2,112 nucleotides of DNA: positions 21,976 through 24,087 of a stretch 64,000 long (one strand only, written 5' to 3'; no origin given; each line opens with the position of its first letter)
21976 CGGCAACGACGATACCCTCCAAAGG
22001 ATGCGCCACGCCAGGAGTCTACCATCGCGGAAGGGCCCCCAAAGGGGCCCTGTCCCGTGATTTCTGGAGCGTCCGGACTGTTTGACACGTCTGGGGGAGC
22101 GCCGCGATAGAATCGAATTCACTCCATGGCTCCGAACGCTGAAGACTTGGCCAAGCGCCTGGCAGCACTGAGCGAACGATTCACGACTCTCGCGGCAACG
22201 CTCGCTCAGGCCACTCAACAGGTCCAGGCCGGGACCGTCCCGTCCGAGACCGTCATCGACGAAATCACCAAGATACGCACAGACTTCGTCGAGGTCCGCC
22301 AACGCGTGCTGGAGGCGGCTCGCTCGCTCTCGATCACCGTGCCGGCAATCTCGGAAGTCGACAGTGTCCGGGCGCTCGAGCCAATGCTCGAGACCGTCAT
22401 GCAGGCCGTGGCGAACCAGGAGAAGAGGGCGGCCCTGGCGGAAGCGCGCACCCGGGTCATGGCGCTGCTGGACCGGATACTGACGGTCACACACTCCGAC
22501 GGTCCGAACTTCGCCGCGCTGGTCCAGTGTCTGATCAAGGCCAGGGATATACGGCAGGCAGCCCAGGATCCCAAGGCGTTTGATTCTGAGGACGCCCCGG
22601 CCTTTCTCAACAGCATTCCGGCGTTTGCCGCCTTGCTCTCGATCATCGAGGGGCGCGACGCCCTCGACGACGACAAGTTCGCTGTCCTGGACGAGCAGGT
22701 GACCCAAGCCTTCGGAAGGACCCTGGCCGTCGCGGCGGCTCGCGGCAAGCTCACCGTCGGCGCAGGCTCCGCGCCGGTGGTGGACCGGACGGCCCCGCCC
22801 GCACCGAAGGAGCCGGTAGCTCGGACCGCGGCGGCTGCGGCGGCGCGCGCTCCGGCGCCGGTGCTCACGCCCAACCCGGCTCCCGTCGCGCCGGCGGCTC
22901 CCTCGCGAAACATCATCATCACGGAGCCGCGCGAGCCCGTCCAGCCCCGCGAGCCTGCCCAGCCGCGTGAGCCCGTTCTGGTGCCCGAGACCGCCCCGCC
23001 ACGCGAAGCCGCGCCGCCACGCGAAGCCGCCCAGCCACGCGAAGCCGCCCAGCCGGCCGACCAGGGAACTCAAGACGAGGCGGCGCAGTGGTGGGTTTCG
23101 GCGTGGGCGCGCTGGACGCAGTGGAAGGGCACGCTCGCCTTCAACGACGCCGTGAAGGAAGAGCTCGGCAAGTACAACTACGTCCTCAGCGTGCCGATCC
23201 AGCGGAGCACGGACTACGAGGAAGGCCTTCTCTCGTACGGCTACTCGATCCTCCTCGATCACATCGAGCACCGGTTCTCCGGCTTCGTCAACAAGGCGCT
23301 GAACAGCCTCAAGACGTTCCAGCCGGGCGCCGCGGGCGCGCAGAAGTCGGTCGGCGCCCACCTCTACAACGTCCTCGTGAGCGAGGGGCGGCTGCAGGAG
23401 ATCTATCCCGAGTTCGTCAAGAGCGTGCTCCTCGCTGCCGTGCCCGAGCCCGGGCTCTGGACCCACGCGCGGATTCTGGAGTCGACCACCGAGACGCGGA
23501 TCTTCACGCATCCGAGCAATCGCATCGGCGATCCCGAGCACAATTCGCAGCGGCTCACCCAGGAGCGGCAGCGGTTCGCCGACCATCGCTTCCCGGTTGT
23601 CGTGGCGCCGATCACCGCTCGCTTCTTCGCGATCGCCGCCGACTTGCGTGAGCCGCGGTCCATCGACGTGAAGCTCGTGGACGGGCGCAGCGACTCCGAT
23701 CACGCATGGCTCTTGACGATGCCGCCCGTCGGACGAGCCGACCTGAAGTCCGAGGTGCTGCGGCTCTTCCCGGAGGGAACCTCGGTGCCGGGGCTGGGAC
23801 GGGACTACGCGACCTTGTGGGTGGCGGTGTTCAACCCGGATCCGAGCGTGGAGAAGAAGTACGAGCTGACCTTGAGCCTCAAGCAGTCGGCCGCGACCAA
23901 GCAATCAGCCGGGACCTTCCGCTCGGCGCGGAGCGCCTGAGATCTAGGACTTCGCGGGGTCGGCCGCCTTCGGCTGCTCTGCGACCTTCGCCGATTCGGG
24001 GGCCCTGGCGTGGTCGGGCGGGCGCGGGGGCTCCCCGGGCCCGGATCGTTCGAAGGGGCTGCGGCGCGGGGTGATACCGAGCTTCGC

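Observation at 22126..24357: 604-aa orphan protein with PREP(V/A)Q tandem repeats, tightly paired with a convergent coiled-coil gene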

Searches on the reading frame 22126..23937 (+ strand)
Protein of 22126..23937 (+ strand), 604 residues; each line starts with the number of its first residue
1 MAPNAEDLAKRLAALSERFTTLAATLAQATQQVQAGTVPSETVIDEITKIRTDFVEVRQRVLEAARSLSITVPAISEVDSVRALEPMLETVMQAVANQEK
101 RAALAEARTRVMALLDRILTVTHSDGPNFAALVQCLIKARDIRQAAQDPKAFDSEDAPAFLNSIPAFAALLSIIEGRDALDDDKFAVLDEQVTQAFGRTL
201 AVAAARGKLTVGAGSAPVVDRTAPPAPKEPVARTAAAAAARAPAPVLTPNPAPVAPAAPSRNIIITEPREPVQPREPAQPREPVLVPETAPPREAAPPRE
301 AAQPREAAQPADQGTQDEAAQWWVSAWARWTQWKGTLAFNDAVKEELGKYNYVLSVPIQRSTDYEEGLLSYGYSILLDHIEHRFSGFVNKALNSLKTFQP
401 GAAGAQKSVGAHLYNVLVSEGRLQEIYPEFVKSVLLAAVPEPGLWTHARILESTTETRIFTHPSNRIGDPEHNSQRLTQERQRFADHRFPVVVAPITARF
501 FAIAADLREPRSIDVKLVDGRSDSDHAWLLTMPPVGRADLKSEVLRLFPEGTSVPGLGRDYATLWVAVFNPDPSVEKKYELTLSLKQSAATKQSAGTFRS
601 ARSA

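Call 4: search_protein_families(library=pfam, proteins=[window:22126-23937:+], max_evalue=1)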
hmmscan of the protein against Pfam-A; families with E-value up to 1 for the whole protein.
window:22126-23937:+ (604 aa): 2 families
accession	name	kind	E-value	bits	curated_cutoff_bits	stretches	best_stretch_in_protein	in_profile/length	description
PF11285.13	DUF3086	-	0.083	12.4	24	1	398-441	150-196/277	Protein of unknown function (DUF3086)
PF04513.17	Baculo_PEP_C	-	0.31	11.5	38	1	6-76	52-116/140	Baculovirus polyhedron envelope protein, PEP, C terminus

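Call 5: search_protein_families(library=ncbifam, proteins=[window:22126-23937:+], max_evalue=1)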
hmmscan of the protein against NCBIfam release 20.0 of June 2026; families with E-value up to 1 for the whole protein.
window:22126-23937:+ (604 aa): 1 family
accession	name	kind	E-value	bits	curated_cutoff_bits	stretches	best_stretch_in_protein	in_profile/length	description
NF008477.0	PRK11376.1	equivalog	0.13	11.6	590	1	7-58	212-263/305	hemolysin HlyE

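Call 7: find_homologous_proteins(query=window:22126-23937:+)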
Query window:22126-23937:+ (604 aa): 546 proteins with E <= 0.001 among 8000 candidates; the best 120 are listed.
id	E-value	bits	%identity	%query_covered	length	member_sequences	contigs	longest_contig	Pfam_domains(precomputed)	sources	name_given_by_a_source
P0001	0.0e+0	1168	89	100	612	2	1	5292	-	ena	-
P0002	0.0e+0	1164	88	100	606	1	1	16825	-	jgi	-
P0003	0.0e+0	1160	88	100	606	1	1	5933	-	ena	-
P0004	0.0e+0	1158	88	100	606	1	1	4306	-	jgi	-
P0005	0.0e+0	1154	87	100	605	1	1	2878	-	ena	-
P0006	0.0e+0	1153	87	100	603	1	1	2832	-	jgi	jgi:hypothetical protein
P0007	0.0e+0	1137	89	100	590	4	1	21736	-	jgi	jgi:hypothetical protein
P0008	0.0e+0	1121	84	100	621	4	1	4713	-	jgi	jgi:hypothetical protein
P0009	0.0e+0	1117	83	100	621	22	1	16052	-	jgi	jgi:hypothetical protein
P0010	0.0e+0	1114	86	100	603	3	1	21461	-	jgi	jgi:hypothetical protein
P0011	0.0e+0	1107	85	100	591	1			-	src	-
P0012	0.0e+0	1104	84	100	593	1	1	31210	-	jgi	-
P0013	0.0e+0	1103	85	100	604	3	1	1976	-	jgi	jgi:hypothetical protein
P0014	0.0e+0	1096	83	100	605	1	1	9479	-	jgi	-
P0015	0.0e+0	1096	85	100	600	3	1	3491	-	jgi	jgi:chaperonin cofactor prefoldin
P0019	0.0e+0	1093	83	100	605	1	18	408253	-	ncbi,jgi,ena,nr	ncbi:MAG: hypothetical protein DMD87_18845 [Candidatus Rokuibacteriota bacterium]|nr:MAG: hypothetic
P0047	0.0e+0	1038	80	100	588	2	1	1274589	-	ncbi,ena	-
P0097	9.3e-266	901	69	100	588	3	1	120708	-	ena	-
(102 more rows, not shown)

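Call 8: search_protein_families(library=padloc, proteins=[window:22126-23937:+], max_evalue=1)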
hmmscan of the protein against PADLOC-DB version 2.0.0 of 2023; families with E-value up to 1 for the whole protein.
window:22126-23937:+ (604 aa): 0 families

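Call 9: search_protein_families(library=phrogs, proteins=[window:22126-23937:+], max_evalue=1)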
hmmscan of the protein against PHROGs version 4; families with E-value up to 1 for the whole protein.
window:22126-23937:+ (604 aa): 1 family
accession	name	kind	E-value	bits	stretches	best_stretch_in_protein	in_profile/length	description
phrog_8221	-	unknown function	0.11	13.7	1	11-73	64-125/161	-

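Call 10: find_encoding_contigs(protein=P0019, flank=6000, max_places=3)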
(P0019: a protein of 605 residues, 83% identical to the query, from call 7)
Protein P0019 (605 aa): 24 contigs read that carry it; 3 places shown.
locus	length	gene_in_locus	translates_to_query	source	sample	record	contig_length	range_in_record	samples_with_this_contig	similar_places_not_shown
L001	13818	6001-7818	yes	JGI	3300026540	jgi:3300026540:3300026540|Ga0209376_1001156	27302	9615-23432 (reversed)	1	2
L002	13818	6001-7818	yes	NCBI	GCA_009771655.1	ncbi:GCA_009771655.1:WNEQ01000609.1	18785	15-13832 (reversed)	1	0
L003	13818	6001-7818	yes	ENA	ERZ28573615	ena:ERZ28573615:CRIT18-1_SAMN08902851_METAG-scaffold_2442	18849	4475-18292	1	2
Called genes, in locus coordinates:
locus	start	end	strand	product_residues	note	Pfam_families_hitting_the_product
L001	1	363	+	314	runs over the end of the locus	-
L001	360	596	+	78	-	PF00285:Citrate_synt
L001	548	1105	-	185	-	PF01596:Methyltransf_3, PF13578:Methyltransf_24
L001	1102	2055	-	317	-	PF00682:HMGL-like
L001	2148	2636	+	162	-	PF00210:Ferritin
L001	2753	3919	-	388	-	PF02771:Acyl-CoA_dh_N, PF02770:Acyl-CoA_dh_M, PF00441:Acyl-CoA_dh_1, PF08028:Acyl-CoA_dh_2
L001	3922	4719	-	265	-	PF00378:ECH_1, PF16113:ECH_2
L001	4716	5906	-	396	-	PF02515:CoA_transf_3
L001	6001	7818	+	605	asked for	-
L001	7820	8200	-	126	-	-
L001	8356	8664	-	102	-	PF00578:AhpC-TSA, PF08534:Redoxin (weak)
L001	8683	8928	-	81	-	PF00578:AhpC-TSA, PF08534:Redoxin (weak)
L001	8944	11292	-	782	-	PF01315:Ald_Xan_dh_C, PF02738:MoCoBD_1, PF20256:MoCoBD_2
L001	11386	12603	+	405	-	PF13433:Peripla_BP_5, PF13458:Peripla_BP_6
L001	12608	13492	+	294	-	PF02653:BPD_transp_2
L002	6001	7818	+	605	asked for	-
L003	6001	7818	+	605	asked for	-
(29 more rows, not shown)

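Call 11: find_encoding_contigs(protein=P0047, flank=6000, max_places=2)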
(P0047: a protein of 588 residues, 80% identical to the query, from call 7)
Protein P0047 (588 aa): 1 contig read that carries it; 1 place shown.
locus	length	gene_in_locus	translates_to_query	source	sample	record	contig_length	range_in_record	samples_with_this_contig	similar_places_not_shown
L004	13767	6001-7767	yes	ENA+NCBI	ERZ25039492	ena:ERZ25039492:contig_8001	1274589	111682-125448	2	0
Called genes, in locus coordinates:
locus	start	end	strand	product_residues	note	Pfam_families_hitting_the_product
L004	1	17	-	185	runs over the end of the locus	PF01596:Methyltransf_3, PF13578:Methyltransf_24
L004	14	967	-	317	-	PF00682:HMGL-like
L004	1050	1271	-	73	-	PF04392:ABC_sub_bind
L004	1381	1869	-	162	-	PF04392:ABC_sub_bind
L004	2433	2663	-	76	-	PF00578:AhpC-TSA (weak)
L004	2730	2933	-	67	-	PF00441:Acyl-CoA_dh_1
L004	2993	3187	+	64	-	-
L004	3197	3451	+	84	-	-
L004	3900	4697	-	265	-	PF00378:ECH_1, PF16113:ECH_2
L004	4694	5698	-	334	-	PF02515:CoA_transf_3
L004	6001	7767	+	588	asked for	-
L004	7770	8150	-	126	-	-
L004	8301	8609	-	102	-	PF00578:AhpC-TSA, PF08534:Redoxin (weak)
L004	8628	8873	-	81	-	PF00578:AhpC-TSA, PF08534:Redoxin (weak)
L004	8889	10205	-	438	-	PF02738:MoCoBD_1, PF20256:MoCoBD_2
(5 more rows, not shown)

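Call 12: find_encoding_contigs(protein=P0097, flank=6000, max_places=2)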
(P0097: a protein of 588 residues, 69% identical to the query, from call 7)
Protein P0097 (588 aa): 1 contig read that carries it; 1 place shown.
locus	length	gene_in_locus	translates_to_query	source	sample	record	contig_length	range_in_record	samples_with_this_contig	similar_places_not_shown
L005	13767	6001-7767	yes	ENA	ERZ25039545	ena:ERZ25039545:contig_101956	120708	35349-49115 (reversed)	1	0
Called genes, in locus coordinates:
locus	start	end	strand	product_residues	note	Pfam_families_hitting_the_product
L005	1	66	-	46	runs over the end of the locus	-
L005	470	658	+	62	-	PF00210:Ferritin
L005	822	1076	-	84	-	-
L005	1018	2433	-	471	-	PF00884:Sulfatase, PF16347:SGSH_C (faint)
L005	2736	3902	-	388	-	PF02771:Acyl-CoA_dh_N, PF02770:Acyl-CoA_dh_M, PF00441:Acyl-CoA_dh_1, PF08028:Acyl-CoA_dh_2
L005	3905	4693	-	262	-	PF00378:ECH_1, PF16113:ECH_2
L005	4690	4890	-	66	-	-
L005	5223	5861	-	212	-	PF02515:CoA_transf_3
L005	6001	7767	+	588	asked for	-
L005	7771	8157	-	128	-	-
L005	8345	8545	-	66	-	-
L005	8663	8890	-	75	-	PF00578:AhpC-TSA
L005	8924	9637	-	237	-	PF20256:MoCoBD_2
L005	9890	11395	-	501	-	PF01315:Ald_Xan_dh_C, PF02738:MoCoBD_1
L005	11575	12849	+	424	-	PF13433:Peripla_BP_5, PF13458:Peripla_BP_6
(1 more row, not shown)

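Call 26: search_protein_representatives(alignment_id=A1)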
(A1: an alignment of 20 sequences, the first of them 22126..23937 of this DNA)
Query: 20 sequences, 565 profile positions. Proteins with E-value up to 0.001 (for the whole library): 895; up to 1e-10: 545; up to 1e-30: 144. The best 150 are listed.
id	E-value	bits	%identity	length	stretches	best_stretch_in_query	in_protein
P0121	3.8e-234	794.7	-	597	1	1-565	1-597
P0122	1.1e-174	598.4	-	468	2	184-557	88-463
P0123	3.1e-164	563.9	-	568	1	2-552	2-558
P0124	1.0e-160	552.3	-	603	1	1-553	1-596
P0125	7.2e-156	536.3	-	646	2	226-553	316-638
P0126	4.3e-149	513.9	-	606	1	1-553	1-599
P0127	5.6e-147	507.0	-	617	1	1-558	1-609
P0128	8.1e-142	489.9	-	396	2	217-445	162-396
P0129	1.0e-140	486.3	-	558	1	211-563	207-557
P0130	3.8e-140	484.4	-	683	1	1-561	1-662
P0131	1.6e-139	482.4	-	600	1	6-562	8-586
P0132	4.1e-131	454.6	-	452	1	114-553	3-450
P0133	1.3e-128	446.3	-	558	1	5-557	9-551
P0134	3.5e-118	411.9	-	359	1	1-257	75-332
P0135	3.9e-117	408.4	-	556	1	5-550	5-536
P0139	1.9e-98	346.7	-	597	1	25-553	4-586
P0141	6.0e-97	341.8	-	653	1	1-560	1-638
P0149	4.2e-87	309.3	-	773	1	5-556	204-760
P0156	7.1e-81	288.7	-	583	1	1-556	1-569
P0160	5.1e-71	256.2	-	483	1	1-255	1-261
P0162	3.1e-69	250.3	-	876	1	283-555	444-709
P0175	3.1e-53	197.5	-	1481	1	281-554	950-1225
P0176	5.3e-53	196.7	-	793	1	281-553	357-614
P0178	1.8e-52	194.9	-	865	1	282-552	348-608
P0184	3.6e-46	174.2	-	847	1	282-552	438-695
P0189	1.8e-43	165.2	-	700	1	1-277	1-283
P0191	5.8e-43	163.6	-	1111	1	281-550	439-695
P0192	1.7e-42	162.1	-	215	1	6-211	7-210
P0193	3.3e-42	161.1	-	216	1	3-211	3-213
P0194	2.5e-41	158.2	-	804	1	280-558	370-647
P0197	1.5e-40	155.6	-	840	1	274-551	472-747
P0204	2.1e-37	145.2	-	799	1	282-552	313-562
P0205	6.6e-37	143.6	-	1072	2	1-218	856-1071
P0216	4.0e-35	137.7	-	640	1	1-272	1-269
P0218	7.6e-35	136.8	-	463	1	1-212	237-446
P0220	8.6e-35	136.6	-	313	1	1-214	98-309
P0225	4.5e-34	134.2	-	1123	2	1-215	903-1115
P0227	1.1e-33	132.9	-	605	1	2-271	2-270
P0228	1.2e-33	132.8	-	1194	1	5-241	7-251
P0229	1.8e-33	132.2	-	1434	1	1-232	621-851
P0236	7.2e-33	130.3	-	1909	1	1-267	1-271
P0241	9.1e-33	129.9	-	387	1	1-211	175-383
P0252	1.1e-31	126.4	-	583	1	1-255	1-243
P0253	1.1e-31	126.3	-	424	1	7-226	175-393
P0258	4.3e-31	124.4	-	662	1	1-216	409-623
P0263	8.3e-31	123.4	-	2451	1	1-251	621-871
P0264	9.0e-31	123.3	-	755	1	280-552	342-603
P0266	1.4e-30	122.7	-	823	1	7-268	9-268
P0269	4.8e-30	120.9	-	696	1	1-228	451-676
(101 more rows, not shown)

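Call 27: search_protein_families(library=pfam, proteins=[P0175, P0162, P0176, P0178, P0184, P0191, P0194, P0197, P0204, P0264], max_evalue=0.01)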
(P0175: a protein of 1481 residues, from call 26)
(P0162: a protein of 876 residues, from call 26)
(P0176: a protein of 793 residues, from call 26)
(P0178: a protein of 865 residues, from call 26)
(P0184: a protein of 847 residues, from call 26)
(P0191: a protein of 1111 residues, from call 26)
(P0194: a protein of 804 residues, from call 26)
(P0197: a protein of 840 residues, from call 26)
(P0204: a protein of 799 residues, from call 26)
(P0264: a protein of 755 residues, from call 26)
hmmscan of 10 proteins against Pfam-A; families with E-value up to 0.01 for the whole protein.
P0175 (1481 aa): 3 families
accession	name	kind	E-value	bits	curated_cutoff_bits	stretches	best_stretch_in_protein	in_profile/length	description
PF04862.18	DUF642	-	2.8e-19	69.9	27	1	251-401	3-156/157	Protein of unknown function (DUF642)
PF00963.24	Cohesin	-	1.7e-17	64.3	24.1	1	445-564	10-139/139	Cohesin domain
PF13385.13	Laminin_G_3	-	1.2e-15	58.3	27.6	1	85-231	1-151/151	Concanavalin A-like lectin/glucanases superfamily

P0162 (876 aa): 0 families

P0176 (793 aa): 0 families

P0178 (865 aa): 0 families

P0184 (847 aa): 1 family
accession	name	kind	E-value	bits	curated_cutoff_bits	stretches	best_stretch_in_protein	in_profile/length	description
PF08238.18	Sel1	-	1.8e-06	28.7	30.7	1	51-85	2-36/36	Sel1 repeat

P0191 (1111 aa): 2 families
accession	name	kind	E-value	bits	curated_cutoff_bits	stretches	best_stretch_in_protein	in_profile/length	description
PF08238.18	Sel1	-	3.9e-08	34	30.7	1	52-87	1-36/36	Sel1 repeat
PF07661.19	MORN_2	-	0.007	16.9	29.6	0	1024-1044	2-22/22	MORN repeat variant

P0194 (804 aa): 0 families

P0197 (840 aa): 2 families
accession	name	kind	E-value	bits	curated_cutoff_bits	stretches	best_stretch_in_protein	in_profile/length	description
PF00754.31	F5_F8_type_C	-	4.1e-12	46.8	28.2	1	42-153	4-114/127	F5/8 type C domain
PF22633.2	F5_F8_type_C_2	-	1.6e-10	41.8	27.8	1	58-149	3-91/91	NedA-like, galactose-binding domain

P0204 (799 aa): 2 families
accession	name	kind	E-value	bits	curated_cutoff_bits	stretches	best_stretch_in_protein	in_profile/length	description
PF07719.23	TPR_2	-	0.00026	21.3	27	1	679-711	1-33/34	Tetratricopeptide repeat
PF23914.1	TPR_CcmH_CycH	-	0.005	17.1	42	1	668-723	39-93/158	Cytochrome c-type biogenesis protein H TPR domain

P0264 (755 aa): 0 families

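Call 28: search_protein_families(library=pfam, proteins=[P0205, P0225, P0228, P0229, P0236, P0263], max_evalue=0.01)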
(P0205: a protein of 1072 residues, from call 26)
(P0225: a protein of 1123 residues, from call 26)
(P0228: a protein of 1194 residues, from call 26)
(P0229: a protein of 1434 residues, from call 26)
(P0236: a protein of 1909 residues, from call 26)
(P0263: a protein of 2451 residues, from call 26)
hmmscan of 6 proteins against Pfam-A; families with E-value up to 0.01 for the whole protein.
P0205 (1072 aa): 19 families
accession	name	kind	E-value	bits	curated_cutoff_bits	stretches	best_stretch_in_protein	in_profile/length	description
PF13424.12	TPR_12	-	3.3e-97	319.2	30.1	11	400-474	2-76/77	Tetratricopeptide repeat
PF13374.12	TPR_10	-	7.6e-92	299.5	27.5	11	317-357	2-42/42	Tetratricopeptide repeat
PF24885.1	TPR_NPHP3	-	2.8e-58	197.6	100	5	76-182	110-216/239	Nephrocystin-3 TPR domain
PF17874.7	TPR_MalT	-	2.5e-24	86.6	45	4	152-224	125-194/336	MalT-like TPR region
PF13176.12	TPR_7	-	9.4e-21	72.5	27.9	0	488-518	2-32/36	Tetratricopeptide repeat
PF14559.12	TPR_19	-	9.1e-20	71.2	25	0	381-431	13-55/68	Tetratricopeptide repeat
PF07719.23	TPR_2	-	6.1e-16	57.6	27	0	401-433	1-33/34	Tetratricopeptide repeat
PF13181.12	TPR_8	-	4.2e-14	51.9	25.7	0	488-517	4-33/34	Tetratricopeptide repeat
PF13431.12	TPR_17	-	8.1e-14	51.1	24.4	0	311-337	7-33/34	Tetratricopeptide repeat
PF13428.12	TPR_14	-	9.2e-11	41.8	23.5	0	196-223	6-33/44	Tetratricopeptide repeat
PF04783.17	DUF630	-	2.6e-10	40.7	27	0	379-412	21-53/59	Protein of unknown function (DUF630)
PF13432.12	TPR_16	-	6.8e-10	39.6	32.7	0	365-431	3-61/65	Tetratricopeptide repeat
PF00515.34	TPR_1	-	7.3e-10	38.7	27.8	0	401-432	1-32/34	Tetratricopeptide repeat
PF25063.1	ARM_TT21_C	-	2.1e-07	31.4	35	1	145-220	51-124/209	Tetratricopeptide repeat protein 21 C-terminal ARM domain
PF25064.1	ARM_TT21_5th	-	3.8e-07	30.9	27.8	0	152-236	4-80/117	TT21 fifth ARM repeats domain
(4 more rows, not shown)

P0225 (1123 aa): 23 families
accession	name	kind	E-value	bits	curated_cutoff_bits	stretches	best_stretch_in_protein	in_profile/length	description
PF13424.12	TPR_12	-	2.3e-115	377.4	30.1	10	275-348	3-76/77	Tetratricopeptide repeat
PF13374.12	TPR_10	-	9.6e-107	346.8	27.5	11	275-315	2-42/42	Tetratricopeptide repeat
PF24885.1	TPR_NPHP3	-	2.1e-77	260.2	100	7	81-177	115-211/239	Nephrocystin-3 TPR domain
PF07719.23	TPR_2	-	1.3e-26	90.8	27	0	446-473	4-31/34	Tetratricopeptide repeat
PF17874.7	TPR_MalT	-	2.7e-25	89.8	45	4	364-516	45-192/336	MalT-like TPR region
PF13176.12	TPR_7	-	5.5e-23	79.5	27.9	1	193-223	1-31/36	Tetratricopeptide repeat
PF14559.12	TPR_19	-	5.7e-23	81.5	25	2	162-223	4-57/68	Tetratricopeptide repeat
PF00515.34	TPR_1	-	5.1e-22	77.2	27.8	0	191-221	1-31/34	Tetratricopeptide repeat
PF13432.12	TPR_16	-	2.5e-21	76.2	32.7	2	28-95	2-61/65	Tetratricopeptide repeat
PF07721.20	TPR_4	-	1.4e-20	72.2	27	0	193-215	3-25/26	Tetratricopeptide repeat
PF13181.12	TPR_8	-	5.2e-19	67.2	25.7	0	191-222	1-32/34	Tetratricopeptide repeat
PF13428.12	TPR_14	-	6.4e-15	54.6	23.5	0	68-94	4-30/44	Tetratricopeptide repeat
PF13431.12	TPR_17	-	1.2e-13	50.6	24.4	0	437-464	7-34/34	Tetratricopeptide repeat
PF25068.1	ARM_TT21_4th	-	2.6e-08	34.7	30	1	113-224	38-152/153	Tetratricopeptide repeat protein 21 forth ARM domain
PF25064.1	ARM_TT21_5th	-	3.4e-08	34.2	27.8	0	153-233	5-77/117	TT21 fifth ARM repeats domain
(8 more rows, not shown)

P0228 (1194 aa): 0 families

P0229 (1434 aa): 8 families
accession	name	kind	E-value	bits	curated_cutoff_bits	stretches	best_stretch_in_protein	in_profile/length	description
PF04542.20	Sigma70_r2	-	3.8e-23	81.5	24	1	276-346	1-71/71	Sigma-70 region 2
PF04539.22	Sigma70_r3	-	9.1e-20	71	25.3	1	355-430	1-77/78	Sigma-70 region 3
PF04545.22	Sigma70_r4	-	2.5e-18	65.7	24.1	1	443-496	1-50/50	Sigma-70, region 4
PF13401.12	AAA_22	-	2.4e-09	38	27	1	1200-1339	4-126/130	AAA domain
PF00140.25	Sigma70_r1_2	-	6.5e-09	36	22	1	234-264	1-31/34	Sigma-70 factor, region 1.2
PF25201.1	nSTAND6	-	0.0034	17.9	27.7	0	1200-1307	17-117/148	Novel STAND NTPase 6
PF13191.12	AAA_16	-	0.0055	17.7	32.6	1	1200-1307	23-148/167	AAA ATPase domain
PF16752.10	TBCC_N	-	0.007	17.1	27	1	945-995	18-69/115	Tubulin-specific chaperone C N-terminal domain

P0236 (1909 aa): 2 families
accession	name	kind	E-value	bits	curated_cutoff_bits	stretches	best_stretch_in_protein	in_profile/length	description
PF13401.12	AAA_22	-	1.1e-08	35.8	27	1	1223-1365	7-127/130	AAA domain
PF13191.12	AAA_16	-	0.0081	17.1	32.6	0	1207-1332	2-148/167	AAA ATPase domain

P0263 (2451 aa): 5 families
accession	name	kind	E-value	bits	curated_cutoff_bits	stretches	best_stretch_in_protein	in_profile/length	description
PF04542.20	Sigma70_r2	-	3.4e-21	75.2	24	1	277-341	1-65/71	Sigma-70 region 2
PF04539.22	Sigma70_r3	-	1.1e-19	70.7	25.3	1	357-431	2-77/78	Sigma-70 region 3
PF04545.22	Sigma70_r4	-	9.4e-16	57.5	24.1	1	444-495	1-48/50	Sigma-70, region 4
PF00140.25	Sigma70_r1_2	-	2.8e-10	40.4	22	1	235-265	1-31/34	Sigma-70 factor, region 1.2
PF13401.12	AAA_22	-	3e-08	34.5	27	1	1773-1909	6-125/130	AAA domain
